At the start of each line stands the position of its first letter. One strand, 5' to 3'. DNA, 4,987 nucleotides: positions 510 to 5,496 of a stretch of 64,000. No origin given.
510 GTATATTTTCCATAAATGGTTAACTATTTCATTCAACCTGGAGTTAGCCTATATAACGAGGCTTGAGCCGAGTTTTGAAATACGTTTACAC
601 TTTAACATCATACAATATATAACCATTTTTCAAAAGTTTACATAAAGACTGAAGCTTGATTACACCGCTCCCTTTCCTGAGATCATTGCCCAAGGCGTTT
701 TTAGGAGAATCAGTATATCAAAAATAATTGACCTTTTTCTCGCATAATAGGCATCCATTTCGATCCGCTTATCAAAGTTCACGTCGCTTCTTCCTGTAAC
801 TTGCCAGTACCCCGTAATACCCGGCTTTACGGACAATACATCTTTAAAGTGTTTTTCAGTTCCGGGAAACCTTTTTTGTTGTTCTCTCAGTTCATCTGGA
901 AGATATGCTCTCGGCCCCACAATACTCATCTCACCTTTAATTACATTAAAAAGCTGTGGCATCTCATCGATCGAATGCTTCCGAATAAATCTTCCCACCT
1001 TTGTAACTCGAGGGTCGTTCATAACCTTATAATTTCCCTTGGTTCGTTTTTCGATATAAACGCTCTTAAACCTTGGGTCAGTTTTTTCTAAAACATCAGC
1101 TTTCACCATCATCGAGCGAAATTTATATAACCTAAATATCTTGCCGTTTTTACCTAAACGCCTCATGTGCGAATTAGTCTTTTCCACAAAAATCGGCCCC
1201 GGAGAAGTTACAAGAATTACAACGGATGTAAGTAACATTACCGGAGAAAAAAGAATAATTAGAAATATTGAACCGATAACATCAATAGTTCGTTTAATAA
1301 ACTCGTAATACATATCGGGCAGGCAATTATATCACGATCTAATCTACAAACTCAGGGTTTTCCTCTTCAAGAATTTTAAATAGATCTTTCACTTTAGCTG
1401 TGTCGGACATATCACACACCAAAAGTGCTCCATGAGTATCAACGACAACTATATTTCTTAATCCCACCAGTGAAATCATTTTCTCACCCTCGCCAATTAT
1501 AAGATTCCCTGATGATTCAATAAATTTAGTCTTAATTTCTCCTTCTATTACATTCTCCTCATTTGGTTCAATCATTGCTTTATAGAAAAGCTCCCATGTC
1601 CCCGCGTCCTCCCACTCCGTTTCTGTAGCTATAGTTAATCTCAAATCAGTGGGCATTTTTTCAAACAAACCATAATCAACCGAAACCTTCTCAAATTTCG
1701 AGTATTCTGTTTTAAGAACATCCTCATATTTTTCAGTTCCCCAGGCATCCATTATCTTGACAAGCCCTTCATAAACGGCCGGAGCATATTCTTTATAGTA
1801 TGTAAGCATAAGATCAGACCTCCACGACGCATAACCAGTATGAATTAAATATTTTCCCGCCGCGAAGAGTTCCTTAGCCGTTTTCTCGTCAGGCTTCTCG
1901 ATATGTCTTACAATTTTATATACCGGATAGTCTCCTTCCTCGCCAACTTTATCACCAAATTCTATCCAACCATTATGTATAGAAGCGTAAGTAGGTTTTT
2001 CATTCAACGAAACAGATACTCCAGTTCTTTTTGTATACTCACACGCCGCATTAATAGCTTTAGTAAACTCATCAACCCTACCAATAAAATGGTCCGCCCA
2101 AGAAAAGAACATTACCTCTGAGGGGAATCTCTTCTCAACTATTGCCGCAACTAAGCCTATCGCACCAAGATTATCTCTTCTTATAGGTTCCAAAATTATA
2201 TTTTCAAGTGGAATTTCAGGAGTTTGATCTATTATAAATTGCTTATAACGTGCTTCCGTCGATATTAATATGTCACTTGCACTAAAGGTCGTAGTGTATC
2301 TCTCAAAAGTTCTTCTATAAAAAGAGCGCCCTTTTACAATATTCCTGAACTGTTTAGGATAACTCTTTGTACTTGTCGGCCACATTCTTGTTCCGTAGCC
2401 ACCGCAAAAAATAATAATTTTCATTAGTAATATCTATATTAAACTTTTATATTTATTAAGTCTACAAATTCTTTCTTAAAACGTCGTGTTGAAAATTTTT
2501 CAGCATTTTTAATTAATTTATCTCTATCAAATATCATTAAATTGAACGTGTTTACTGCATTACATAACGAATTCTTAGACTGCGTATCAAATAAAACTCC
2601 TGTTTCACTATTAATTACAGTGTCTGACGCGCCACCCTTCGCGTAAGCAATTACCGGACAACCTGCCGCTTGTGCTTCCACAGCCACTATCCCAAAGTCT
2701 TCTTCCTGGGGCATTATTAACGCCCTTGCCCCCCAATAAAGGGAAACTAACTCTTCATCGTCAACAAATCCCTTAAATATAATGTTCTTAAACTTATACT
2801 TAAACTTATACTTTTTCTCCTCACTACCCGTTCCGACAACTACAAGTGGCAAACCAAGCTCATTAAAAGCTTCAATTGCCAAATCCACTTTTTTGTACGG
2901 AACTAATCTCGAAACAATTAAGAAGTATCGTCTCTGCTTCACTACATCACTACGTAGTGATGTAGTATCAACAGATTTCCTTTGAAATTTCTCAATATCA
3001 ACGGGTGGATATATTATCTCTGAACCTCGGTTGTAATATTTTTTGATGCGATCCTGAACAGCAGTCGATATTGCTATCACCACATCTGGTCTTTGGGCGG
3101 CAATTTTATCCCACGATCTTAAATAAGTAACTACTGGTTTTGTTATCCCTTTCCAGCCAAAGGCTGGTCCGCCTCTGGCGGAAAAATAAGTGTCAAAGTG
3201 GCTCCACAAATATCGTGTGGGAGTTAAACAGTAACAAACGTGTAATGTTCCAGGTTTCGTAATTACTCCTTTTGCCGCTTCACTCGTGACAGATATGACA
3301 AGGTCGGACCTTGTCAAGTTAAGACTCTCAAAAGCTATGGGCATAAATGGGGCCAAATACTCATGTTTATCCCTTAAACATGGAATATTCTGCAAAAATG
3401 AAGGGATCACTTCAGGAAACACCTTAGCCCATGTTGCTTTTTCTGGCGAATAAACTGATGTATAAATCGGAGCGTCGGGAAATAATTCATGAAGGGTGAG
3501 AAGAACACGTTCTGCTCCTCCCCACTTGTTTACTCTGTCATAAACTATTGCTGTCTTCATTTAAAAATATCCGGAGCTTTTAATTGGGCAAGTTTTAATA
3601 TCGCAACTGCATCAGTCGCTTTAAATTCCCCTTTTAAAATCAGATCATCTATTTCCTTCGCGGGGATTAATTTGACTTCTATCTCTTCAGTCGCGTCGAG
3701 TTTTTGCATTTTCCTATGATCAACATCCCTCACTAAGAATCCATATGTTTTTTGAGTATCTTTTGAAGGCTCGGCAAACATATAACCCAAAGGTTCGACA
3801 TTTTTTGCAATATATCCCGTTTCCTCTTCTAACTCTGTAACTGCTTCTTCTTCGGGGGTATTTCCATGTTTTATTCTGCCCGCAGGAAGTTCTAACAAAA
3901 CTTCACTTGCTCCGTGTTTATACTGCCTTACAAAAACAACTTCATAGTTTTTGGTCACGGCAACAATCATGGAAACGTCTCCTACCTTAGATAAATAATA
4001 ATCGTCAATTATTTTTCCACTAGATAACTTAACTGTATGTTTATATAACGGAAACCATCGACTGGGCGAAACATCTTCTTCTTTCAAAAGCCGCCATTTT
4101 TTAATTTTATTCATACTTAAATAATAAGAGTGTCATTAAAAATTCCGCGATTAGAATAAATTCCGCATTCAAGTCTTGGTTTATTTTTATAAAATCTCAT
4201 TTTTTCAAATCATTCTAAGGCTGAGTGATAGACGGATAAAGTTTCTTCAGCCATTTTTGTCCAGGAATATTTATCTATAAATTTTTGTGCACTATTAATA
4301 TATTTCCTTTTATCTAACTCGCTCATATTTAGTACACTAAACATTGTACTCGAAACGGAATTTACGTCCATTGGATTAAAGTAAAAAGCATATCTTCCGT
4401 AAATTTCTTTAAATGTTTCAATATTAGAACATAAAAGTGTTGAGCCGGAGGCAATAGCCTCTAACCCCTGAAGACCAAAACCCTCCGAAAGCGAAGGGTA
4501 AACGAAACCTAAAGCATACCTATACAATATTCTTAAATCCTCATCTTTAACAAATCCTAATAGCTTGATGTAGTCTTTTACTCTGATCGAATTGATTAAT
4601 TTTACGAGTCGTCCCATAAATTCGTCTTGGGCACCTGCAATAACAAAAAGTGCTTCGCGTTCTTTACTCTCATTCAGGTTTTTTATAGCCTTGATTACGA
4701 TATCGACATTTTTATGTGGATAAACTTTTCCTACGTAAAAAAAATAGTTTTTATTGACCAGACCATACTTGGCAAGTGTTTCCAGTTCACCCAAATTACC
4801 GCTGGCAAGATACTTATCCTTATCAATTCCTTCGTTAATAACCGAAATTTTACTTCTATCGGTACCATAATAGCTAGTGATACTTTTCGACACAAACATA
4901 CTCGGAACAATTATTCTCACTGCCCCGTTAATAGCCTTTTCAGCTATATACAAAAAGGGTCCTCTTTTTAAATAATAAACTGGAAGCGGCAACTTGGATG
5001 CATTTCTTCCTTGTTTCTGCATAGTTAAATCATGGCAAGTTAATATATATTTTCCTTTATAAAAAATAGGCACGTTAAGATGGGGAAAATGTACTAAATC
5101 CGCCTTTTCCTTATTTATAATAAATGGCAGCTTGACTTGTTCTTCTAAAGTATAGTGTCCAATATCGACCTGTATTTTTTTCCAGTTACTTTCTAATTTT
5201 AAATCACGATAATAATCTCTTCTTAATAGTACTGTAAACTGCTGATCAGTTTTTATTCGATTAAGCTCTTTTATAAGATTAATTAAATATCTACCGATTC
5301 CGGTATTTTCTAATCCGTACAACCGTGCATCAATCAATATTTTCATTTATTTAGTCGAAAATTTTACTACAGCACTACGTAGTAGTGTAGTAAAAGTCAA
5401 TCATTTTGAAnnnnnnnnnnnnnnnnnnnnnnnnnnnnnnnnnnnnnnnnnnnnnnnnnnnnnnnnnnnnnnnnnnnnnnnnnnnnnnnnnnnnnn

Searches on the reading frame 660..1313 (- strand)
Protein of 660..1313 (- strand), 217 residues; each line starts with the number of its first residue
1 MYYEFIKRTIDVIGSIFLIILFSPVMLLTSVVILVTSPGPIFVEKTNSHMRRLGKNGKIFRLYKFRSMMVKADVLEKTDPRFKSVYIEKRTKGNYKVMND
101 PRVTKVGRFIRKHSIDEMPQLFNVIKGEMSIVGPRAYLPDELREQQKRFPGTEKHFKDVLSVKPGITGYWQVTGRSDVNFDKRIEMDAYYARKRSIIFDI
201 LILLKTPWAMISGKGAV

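Call 5: search_protein_families(library=pfam, proteins=[window:660-1313:-], max_evalue=0.001)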
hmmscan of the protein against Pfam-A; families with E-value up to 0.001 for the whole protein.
window:660-1313:- (217 aa): 1 family
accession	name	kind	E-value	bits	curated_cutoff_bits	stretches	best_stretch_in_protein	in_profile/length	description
PF02397.22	Bac_transf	-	1.5e-58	197.7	27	1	7-211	1-178/179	Bacterial sugar transferase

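Call 46: find_encoding_contigs(protein=window:660-1313:-, flank=10000, max_places=1)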
Protein window:660-1313:- (217 aa): 24 contigs read that carry it; 1 place shown.
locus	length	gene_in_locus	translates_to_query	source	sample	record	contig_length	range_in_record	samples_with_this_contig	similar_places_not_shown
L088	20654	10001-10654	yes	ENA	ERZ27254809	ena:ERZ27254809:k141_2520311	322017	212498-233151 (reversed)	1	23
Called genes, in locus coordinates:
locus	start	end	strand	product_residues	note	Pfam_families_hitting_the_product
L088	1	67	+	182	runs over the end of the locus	-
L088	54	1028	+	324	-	PF00535:Glycos_transf_2, PF13641:Glyco_tranf_2_3, PF13632:Glyco_trans_2_3 (weak)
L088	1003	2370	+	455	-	PF04932:Wzy_C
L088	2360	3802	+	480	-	PF02366:PMT (weak), PF13231:PMT_2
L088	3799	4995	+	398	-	PF13439:Glyco_transf_4, PF00534:Glycos_transf_1, PF13692:Glyco_trans_1_4, PF13524:Glyco_trans_1_2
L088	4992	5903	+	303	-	PF00535:Glycos_transf_2, PF13641:Glyco_tranf_2_3, PF13632:Glyco_trans_2_3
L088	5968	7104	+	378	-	PF13439:Glyco_transf_4, PF00534:Glycos_transf_1, PF13692:Glyco_trans_1_4, PF20706:GT4-conflict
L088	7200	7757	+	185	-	PF28549:NDPSase_N, PF00293:NUDIX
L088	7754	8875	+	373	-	PF13439:Glyco_transf_4 (weak), PF20706:GT4-conflict (weak), PF00534:Glycos_transf_1, PF13692:Glyco_trans_1_4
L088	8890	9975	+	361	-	PF00483:NTP_transferase, PF22640:ManC_GMP_beta-helix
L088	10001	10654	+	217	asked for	PF02397:Bac_transf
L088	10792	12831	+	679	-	PF13196:DUF4012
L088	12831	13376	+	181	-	PF11967:RecO_N, PF02565:RecO_C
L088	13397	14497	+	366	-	PF09903:DUF2130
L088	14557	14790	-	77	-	-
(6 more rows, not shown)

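Call 89: search_protein_families(library=ncbifam, proteins=[window:660-1313:-], max_evalue=0.001)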
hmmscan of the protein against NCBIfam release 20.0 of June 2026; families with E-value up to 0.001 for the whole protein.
window:660-1313:- (217 aa): 10 families
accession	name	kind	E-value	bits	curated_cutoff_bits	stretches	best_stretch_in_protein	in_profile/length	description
TIGR03025.1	EPS_sugtrans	subfamily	3.6e-74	250.6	295.55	1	4-216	255-444/445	exopolysaccharide biosynthesis polyprenyl glycosylphosphotransferase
TIGR03022.1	WbaP_sugtrans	subfamily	3.6e-66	224.3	403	1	5-216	257-455/456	undecaprenyl-phosphate galactose phosphotransferase WbaP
TIGR03023.1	WcaJ_sugtrans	equivalog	6.8e-60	203.6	410.75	1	4-216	260-452/453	undecaprenyl-phosphate glucose phosphotransferase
NF052601.1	undeca_RfbP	equivalog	2.2e-58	197.4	330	1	4-211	42-236/244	undecaprenyl-phosphate galactose phosphotransferase family protein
NF041877.1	EPS_EpsZ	equivalog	3.8e-50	170.9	800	1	6-216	265-458/459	exopolysaccharide biosynthesis polyisoprenyl-phosphate hexose-1-phosphate transferase EpsZ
NF011751.0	PRK15204.1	equivalog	6.3e-47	160.3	907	1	4-216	277-475/476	undecaprenyl-phosphate galactose phosphotransferase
TIGR03013.1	EpsB_2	subfamily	3.9e-45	154.7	393.35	1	4-216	252-442/443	TIGR03013 family XrtA/PEP-CTERM system glycosyltransferase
NF007518.0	PRK10124.1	equivalog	1.2e-34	119.9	684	1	5-206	272-453/464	undecaprenyl-phosphate glucose phosphotransferase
NF050817.1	PolSacchBiosHfsE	equivalog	4.8e-31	108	750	1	5-207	270-456/467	polysaccharide biosynthesis protein HfsE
NF045514.1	glycotran_HepC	equivalog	5.7e-26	91.2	140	1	4-137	114-212/220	heterocyst development glycosyltransferase HepC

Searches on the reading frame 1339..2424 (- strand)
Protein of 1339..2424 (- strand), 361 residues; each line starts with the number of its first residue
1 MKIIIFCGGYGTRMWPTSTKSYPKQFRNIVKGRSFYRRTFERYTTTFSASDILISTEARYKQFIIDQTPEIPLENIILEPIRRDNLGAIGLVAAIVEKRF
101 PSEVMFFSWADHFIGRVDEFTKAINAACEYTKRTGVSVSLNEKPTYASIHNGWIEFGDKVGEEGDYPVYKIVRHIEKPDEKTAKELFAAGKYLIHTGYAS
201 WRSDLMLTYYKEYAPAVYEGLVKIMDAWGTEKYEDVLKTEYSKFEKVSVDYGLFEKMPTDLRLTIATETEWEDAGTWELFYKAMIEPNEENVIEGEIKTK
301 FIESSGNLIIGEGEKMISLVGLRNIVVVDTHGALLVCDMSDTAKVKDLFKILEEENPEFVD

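Call 5: search_protein_families(library=pfam, proteins=[window:1339-2424:-], max_evalue=0.001)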
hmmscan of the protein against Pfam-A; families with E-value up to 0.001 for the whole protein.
window:1339-2424:- (361 aa): 2 families
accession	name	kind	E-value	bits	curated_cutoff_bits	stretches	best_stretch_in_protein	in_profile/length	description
PF00483.29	NTP_transferase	-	2.8e-21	76.6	21.2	1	3-284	2-239/245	Nucleotidyl transferase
PF22640.1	ManC_GMP_beta-helix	-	2.6e-08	34.1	27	1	302-350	6-53/55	MannoseP isomerase/GMP-like beta-helix domain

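Call 51: search_protein_families(library=ncbifam, proteins=[window:1339-2424:-], max_evalue=0.00001)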
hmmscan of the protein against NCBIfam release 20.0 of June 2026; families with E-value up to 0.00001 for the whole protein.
window:1339-2424:- (361 aa): 2 families
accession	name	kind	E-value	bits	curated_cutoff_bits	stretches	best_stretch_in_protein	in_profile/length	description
TIGR01479.1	GMP_PMI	equivalog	5.6e-59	200.2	372.95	1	4-355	4-348/467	mannose-1-phosphate guanylyltransferase/mannose-6-phosphate isomerase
NF012004.0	PRK15460.1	equivalog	8.4e-38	130.2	859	1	4-353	9-353/478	mannose-1-phosphate guanyltransferase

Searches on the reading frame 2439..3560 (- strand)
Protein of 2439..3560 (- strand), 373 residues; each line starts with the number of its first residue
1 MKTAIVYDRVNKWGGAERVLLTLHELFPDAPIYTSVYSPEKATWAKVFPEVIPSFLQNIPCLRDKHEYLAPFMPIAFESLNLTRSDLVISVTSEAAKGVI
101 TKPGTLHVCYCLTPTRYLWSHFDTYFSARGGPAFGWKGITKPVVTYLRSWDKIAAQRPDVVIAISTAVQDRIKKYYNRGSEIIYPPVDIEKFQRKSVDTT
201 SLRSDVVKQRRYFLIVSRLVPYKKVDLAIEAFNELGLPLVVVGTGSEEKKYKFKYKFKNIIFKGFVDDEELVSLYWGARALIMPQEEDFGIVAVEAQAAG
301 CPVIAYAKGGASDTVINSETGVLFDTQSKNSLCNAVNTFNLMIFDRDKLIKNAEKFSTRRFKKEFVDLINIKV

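Call 5: search_protein_families(library=pfam, proteins=[window:2439-3560:-], max_evalue=0.001)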
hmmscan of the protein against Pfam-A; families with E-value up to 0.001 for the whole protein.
window:2439-3560:- (373 aa): 4 families
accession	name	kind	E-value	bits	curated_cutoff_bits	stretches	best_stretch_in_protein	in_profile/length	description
PF00534.26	Glycos_transf_1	-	8e-30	104.1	26.4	1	207-355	12-171/172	Glycosyl transferases group 1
PF13692.12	Glyco_trans_1_4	-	6.7e-21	75.5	27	1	211-337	2-137/142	Glycosyl transferases group 1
PF20706.3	GT4-conflict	-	2.5e-07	30.4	26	1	155-315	144-320/385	Family 4 Glycosyltransferase in conflict systems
PF13439.12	Glyco_transf_4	-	3.7e-07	30.8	28.5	1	13-191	1-170/170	Glycosyltransferase Family 4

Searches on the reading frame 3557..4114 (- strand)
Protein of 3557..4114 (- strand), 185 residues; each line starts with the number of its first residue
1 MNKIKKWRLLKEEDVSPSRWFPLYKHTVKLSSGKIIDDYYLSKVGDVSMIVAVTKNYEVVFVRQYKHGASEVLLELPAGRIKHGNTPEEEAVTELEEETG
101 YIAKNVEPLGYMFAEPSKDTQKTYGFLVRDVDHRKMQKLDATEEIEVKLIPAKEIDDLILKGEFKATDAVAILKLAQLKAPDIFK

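Call 5: search_protein_families(library=pfam, proteins=[window:3557-4114:-], max_evalue=0.001)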
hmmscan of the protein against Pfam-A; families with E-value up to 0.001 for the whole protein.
window:3557-4114:- (185 aa): 1 family
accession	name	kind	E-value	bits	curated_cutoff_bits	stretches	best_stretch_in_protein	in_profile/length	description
PF00293.34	NUDIX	-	1.6e-13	51.2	21.1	1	50-158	8-119/134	NUDIX domain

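Call 51: search_protein_families(library=ncbifam, proteins=[window:3557-4114:-], max_evalue=0.00001)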
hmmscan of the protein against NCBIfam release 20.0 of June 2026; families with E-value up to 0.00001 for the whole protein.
window:3557-4114:- (185 aa): 6 families
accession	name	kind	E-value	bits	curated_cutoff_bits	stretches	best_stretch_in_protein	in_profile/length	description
NF008736.0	PRK11762.1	equivalog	9.9e-19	67.6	169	1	5-177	6-178/186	ADP compounds hydrolase NudE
TIGR00052.1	TIGR00052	subfamily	2.3e-10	40.4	79.55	1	54-178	54-188/188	nudix-type nucleoside diphosphatase, YffH/AdpP family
TIGR00586.1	mutt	equivalog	1.4e-06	28.4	97.9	1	51-112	11-72/129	8-oxo-dGTP diphosphatase MutT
NF008044.0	PRK10776.1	equivalog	5.6e-06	26.3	148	1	56-116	15-75/130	8-oxo-dGTP diphosphatase MutT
NF008003.0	PRK10729.1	equivalog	6.6e-06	25.6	248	1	60-178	78-199/210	ADP-ribose diphosphatase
TIGR02705.1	nudix_YtkD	equivalog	9.6e-06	25.2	154.4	0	74-131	47-106/156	RNA deprotection pyrophosphohydrolase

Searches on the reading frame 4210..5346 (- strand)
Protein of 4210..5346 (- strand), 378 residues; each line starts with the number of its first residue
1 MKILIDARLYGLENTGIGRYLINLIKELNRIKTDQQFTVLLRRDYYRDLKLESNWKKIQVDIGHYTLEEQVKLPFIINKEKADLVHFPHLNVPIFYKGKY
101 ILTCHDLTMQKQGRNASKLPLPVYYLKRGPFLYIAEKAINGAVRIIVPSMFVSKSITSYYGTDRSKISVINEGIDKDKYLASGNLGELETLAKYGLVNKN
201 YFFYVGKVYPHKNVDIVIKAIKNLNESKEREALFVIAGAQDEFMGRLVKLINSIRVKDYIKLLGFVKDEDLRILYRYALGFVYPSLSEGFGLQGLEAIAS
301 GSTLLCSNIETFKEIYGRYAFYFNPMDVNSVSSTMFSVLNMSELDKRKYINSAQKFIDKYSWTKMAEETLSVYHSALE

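Call 5: search_protein_families(library=pfam, proteins=[window:4210-5346:-], max_evalue=0.001)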
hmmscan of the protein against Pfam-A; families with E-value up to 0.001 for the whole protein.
window:4210-5346:- (378 aa): 4 families
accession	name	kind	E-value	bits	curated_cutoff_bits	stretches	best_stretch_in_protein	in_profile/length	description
PF00534.26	Glycos_transf_1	-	4.3e-26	91.9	26.4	1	197-347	13-164/172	Glycosyl transferases group 1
PF13692.12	Glyco_trans_1_4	-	1.5e-18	67.8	27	1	200-339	2-140/142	Glycosyl transferases group 1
PF13439.12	Glyco_transf_4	-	2.3e-11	44.4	28.5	1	16-177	3-169/170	Glycosyltransferase Family 4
PF20706.3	GT4-conflict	-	1.4e-09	37.8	26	1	203-307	201-311/385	Family 4 Glycosyltransferase in conflict systems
